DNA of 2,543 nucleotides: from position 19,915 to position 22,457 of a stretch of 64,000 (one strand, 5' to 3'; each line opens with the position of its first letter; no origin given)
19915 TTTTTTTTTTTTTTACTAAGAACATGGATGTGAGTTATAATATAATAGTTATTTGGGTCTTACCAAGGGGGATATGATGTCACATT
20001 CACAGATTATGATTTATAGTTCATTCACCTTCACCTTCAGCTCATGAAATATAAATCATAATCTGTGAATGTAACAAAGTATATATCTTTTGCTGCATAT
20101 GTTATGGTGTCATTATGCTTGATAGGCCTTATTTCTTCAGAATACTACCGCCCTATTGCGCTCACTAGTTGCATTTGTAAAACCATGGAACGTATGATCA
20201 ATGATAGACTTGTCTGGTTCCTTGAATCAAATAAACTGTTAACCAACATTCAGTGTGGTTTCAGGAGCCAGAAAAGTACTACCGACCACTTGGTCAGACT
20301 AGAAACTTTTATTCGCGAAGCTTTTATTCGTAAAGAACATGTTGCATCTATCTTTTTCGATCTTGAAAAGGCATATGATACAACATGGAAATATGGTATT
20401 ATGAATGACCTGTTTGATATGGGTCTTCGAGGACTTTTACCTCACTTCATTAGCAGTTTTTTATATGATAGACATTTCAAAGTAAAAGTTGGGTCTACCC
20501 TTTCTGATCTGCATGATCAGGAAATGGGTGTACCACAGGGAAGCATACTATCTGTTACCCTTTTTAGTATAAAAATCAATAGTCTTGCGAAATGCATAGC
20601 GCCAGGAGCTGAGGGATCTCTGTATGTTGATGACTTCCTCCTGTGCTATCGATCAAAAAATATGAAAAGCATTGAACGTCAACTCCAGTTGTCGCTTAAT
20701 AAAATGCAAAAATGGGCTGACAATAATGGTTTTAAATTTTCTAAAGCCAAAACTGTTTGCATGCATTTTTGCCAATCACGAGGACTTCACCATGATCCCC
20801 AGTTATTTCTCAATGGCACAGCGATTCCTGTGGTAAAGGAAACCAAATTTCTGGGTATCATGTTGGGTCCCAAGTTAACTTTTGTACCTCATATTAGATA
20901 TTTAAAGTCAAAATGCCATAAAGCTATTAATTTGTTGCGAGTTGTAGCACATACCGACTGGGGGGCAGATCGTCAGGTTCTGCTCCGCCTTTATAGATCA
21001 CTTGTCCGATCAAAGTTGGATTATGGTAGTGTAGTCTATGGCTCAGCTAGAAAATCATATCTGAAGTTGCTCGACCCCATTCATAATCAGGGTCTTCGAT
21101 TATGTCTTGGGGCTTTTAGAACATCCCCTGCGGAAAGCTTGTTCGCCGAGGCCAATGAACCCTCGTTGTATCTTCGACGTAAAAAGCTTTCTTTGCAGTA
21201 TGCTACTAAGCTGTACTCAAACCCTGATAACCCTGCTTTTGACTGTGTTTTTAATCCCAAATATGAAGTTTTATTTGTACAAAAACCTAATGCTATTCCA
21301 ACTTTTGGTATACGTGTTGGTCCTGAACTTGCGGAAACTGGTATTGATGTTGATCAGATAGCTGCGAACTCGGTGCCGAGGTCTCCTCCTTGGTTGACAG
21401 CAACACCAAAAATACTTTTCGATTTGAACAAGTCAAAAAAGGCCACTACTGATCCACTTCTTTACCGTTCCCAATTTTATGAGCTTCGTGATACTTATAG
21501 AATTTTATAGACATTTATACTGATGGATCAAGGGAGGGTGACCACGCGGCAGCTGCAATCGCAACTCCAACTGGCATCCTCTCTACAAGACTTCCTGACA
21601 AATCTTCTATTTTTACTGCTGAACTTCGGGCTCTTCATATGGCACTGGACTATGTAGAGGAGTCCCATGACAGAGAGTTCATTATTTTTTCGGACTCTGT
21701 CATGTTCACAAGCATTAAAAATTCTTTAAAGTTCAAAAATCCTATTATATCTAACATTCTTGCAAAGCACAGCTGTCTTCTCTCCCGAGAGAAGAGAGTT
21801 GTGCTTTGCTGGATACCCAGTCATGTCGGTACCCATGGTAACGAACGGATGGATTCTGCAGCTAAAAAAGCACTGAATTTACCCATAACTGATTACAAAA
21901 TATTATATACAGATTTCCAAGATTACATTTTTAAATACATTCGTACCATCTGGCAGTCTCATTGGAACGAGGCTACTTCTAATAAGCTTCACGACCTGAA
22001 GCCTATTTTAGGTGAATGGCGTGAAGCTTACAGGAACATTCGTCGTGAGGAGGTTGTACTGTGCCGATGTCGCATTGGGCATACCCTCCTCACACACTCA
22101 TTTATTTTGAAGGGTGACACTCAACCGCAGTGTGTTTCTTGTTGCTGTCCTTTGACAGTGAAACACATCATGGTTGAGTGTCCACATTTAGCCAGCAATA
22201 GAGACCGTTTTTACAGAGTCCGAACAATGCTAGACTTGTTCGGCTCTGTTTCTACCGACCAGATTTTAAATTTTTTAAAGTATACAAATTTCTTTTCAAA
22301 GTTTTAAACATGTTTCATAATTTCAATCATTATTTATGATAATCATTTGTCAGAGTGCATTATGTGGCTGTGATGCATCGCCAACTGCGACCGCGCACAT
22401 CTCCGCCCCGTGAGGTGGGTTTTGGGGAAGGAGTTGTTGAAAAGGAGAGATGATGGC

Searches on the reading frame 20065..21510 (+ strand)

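Call 27: search_protein_families(library=pfam, proteins=[window:20065-21510:+], max_evalue=0.01)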
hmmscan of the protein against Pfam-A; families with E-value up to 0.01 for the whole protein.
window:20065-21510:+ (481 aa): 1 family
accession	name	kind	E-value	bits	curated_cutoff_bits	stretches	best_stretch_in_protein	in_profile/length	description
PF00078.32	RVT_1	-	5.1e-31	108.4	29.6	1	27-266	8-204/205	Reverse transcriptase (RNA-dependent DNA polymerase)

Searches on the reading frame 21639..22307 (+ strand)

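Call 27: search_protein_families(library=pfam, proteins=[window:21639-22307:+], max_evalue=0.01)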
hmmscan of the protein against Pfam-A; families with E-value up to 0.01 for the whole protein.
window:21639-22307:+ (222 aa): 1 family
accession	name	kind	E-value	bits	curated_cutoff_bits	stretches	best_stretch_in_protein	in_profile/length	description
PF00075.30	RNase_H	-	1.3e-05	25.8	25.8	1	12-79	60-140/141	RNase H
